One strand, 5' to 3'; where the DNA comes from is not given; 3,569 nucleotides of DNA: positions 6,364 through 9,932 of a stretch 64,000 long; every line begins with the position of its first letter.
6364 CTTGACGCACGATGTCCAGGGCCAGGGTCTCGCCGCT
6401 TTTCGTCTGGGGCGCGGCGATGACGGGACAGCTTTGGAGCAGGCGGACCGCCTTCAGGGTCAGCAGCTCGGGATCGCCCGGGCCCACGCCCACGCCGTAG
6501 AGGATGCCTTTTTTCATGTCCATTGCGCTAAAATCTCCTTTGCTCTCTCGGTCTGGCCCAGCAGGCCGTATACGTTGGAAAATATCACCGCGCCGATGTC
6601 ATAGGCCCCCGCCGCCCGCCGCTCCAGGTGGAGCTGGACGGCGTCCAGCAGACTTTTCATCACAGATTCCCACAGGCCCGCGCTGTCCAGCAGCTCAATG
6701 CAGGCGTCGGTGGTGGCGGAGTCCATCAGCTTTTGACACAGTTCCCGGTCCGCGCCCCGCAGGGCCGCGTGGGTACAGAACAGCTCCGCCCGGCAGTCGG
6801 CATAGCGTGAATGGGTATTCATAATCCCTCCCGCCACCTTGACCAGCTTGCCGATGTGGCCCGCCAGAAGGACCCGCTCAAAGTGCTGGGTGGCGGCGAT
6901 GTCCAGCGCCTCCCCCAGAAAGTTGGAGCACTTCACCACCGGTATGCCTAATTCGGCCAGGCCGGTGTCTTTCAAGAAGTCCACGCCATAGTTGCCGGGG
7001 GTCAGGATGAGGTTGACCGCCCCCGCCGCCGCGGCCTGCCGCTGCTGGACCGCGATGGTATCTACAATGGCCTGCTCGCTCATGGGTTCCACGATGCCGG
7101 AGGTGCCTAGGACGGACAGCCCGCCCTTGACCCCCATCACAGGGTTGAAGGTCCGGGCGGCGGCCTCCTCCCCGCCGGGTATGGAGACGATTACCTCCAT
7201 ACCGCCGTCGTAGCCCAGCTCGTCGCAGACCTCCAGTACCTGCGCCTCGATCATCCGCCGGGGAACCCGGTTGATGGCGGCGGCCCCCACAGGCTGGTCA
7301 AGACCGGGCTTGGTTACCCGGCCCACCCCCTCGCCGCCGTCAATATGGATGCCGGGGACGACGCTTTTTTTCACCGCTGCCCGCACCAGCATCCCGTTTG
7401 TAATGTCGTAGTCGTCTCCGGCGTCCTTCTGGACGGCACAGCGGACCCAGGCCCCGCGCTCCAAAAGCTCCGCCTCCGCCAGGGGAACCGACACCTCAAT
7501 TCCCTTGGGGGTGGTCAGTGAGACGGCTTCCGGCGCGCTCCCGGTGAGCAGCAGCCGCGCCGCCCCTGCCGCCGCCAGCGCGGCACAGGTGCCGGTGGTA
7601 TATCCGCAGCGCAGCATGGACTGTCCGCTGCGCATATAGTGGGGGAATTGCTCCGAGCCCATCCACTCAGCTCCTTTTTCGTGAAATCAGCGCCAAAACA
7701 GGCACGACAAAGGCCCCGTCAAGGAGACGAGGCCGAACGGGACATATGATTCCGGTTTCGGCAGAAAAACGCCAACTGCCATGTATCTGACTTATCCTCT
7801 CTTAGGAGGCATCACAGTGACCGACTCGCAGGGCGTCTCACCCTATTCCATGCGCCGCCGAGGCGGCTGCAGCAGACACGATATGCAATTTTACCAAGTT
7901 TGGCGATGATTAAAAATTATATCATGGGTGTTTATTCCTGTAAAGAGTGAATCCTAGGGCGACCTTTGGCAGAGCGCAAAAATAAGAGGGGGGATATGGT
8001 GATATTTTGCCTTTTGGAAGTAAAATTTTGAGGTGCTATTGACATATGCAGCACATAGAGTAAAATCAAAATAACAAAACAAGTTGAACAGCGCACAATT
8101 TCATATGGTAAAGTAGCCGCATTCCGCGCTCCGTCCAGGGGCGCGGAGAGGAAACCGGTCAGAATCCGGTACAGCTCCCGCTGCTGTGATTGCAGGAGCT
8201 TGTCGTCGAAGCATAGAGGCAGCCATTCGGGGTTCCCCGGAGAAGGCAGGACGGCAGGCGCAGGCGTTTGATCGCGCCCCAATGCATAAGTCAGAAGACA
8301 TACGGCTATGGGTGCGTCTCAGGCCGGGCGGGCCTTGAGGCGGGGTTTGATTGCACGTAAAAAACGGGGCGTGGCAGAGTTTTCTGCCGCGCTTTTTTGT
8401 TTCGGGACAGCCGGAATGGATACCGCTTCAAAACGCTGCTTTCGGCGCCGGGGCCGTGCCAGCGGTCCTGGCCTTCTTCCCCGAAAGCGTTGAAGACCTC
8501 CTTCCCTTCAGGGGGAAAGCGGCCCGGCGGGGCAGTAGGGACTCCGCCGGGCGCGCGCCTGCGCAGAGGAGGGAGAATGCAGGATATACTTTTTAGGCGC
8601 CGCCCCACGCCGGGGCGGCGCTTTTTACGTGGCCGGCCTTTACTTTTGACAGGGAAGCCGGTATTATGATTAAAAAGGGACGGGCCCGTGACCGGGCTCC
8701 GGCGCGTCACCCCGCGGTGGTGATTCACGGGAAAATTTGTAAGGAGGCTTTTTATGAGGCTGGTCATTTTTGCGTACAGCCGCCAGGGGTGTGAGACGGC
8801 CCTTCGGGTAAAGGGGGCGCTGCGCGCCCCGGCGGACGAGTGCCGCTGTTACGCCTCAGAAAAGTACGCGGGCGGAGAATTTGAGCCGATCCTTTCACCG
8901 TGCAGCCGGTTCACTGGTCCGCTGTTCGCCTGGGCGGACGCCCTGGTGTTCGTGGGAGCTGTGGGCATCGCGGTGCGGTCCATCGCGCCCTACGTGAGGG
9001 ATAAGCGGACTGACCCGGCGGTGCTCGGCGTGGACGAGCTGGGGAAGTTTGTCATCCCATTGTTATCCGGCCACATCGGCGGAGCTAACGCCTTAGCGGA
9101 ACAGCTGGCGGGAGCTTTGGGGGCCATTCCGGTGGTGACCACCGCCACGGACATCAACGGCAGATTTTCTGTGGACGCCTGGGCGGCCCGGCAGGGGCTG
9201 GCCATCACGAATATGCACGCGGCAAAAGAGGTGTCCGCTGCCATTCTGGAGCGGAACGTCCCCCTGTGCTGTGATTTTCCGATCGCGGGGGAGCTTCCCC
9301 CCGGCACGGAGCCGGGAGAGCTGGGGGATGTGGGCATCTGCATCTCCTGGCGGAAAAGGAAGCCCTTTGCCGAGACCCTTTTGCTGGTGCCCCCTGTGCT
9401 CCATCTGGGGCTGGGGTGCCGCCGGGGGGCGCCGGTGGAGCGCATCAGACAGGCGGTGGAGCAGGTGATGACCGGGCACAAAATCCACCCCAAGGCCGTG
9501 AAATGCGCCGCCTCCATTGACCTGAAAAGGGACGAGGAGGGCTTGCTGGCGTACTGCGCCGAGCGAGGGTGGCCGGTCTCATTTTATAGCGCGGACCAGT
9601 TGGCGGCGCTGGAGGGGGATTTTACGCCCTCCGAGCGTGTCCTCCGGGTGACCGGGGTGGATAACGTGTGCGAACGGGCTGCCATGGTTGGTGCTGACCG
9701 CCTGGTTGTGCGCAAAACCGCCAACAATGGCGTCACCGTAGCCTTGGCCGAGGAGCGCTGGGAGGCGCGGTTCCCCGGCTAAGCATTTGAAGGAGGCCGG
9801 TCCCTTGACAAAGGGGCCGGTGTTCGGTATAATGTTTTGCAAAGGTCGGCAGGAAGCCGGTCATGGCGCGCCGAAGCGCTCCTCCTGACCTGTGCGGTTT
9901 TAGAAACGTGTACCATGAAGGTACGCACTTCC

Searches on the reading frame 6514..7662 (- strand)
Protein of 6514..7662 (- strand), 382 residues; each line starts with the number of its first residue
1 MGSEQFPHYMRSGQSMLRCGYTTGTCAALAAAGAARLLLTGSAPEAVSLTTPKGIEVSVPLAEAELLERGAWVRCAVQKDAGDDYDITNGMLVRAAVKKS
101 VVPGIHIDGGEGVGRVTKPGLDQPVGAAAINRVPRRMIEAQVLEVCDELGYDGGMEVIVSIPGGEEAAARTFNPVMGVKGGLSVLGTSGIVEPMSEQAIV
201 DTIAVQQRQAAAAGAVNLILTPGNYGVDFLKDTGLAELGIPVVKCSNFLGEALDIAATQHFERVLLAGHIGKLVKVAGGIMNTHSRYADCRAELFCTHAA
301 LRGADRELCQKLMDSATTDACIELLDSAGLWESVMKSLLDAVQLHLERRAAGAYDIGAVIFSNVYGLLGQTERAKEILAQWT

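Call 3: search_protein_families(library=pfam, proteins=[window:6514-7662:-], max_evalue=0.01)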
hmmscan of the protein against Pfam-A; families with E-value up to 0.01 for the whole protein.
window:6514-7662:- (382 aa): 1 family
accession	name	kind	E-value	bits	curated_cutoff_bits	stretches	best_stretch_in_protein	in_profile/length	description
PF01888.22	CbiD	-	3.4e-91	305.5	25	1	17-279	1-254/254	CbiD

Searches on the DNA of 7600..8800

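Call 101: search_rna_families(source=window, start=7600, end=8800, threshold=evalue, max_evalue=1)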
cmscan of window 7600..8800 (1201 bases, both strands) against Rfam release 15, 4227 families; matches with E-value up to 1: 3.
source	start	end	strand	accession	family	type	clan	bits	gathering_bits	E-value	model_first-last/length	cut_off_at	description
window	8108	8320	+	RF00174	Cobalamin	Cis-reg; riboswitch;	CL00101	64.7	31.5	1.9e-15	1-189/189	no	Cobalamin riboswitch aptamer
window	8583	8627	+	RF02838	Ref55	Gene; sRNA;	-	28.1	43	0.14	1-54/54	no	Enterococcus sRNA 55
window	8361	8398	+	RF00084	CsrC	Gene; sRNA;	CL00106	12.3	61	0.49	207-244/255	no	CsrC RNA family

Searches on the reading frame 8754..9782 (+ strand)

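Call 3: search_protein_families(library=pfam, proteins=[window:8754-9782:+], max_evalue=0.01)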
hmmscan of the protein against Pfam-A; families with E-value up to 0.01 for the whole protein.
window:8754-9782:+ (342 aa): 3 families
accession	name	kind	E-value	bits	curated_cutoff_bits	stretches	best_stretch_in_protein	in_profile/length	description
PF01890.21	CbiG_C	-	6.4e-39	133.5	27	1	216-332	1-117/117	Cobalamin synthesis G C-terminus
PF11760.13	CbiG_N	-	3.9e-34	116.9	25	1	56-133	5-82/82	Cobalamin synthesis G N-terminal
PF11761.13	CbiG_mid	-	2.6e-07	31.2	22.7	1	138-213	1-88/88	Cobalamin biosynthesis central region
